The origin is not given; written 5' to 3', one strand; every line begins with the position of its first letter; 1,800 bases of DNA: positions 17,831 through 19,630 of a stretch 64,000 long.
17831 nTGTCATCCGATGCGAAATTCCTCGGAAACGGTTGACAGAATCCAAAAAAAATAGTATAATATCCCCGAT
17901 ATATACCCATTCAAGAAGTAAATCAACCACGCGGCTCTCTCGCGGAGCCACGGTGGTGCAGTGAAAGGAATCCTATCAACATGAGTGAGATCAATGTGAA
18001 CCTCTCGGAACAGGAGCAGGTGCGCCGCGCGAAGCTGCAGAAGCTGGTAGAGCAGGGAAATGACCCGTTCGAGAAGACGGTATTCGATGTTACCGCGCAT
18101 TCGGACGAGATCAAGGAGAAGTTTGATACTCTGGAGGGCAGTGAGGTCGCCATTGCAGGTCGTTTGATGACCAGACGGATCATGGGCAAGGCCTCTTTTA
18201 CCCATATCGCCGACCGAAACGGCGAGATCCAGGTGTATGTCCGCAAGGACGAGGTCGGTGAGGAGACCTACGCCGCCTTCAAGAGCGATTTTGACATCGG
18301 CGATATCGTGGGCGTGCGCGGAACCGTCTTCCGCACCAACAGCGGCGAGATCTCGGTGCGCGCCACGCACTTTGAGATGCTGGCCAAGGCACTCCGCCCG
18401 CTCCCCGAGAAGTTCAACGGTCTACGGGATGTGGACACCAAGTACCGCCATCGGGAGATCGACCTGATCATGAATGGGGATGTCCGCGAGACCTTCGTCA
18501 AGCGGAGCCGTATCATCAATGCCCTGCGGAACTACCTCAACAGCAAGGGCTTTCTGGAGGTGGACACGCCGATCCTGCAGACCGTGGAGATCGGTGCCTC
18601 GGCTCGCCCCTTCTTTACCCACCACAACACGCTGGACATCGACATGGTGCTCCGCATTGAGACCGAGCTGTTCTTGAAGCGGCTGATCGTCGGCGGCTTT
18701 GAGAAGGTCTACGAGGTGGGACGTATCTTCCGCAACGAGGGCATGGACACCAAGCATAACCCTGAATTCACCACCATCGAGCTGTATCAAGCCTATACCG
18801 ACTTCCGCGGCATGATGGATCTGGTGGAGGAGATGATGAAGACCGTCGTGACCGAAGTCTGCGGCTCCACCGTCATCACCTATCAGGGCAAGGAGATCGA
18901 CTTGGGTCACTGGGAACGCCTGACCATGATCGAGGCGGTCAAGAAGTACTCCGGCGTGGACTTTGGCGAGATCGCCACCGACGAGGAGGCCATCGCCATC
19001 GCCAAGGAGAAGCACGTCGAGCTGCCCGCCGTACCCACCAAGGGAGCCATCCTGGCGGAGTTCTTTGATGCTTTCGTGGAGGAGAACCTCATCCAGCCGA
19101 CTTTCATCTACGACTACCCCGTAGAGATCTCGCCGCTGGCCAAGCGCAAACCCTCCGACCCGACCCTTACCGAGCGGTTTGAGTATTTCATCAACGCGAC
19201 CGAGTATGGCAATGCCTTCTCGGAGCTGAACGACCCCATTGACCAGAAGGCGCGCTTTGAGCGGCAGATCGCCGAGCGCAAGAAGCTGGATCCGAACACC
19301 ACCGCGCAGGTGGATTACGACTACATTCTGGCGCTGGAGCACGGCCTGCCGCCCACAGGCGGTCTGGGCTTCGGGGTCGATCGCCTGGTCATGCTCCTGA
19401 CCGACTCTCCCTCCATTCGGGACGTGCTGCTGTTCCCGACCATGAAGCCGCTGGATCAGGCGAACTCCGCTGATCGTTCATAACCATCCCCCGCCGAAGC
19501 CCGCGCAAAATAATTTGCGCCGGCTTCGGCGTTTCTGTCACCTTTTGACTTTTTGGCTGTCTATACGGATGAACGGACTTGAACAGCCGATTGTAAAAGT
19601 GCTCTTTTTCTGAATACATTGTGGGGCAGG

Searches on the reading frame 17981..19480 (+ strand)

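Call 86: search_protein_families(library=pfam, proteins=[window:17981-19480:+], max_evalue=0.001)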
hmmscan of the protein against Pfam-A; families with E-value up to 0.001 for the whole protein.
window:17981-19480:+ (500 aa): 3 families
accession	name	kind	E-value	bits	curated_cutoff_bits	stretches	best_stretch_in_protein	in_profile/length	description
PF00152.25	tRNA-synt_2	-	1.9e-85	287.1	25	1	151-488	2-307/308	tRNA synthetases class II (D, K and N)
PF01336.31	tRNA_anti-codon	-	7.3e-17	61.5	27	1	56-134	1-75/75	OB-fold nucleic acid binding domain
PF01409.25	tRNA-synt_2d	-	2.1e-05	24.5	19.8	0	242-288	104-152/246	tRNA synthetases class II core domain (F)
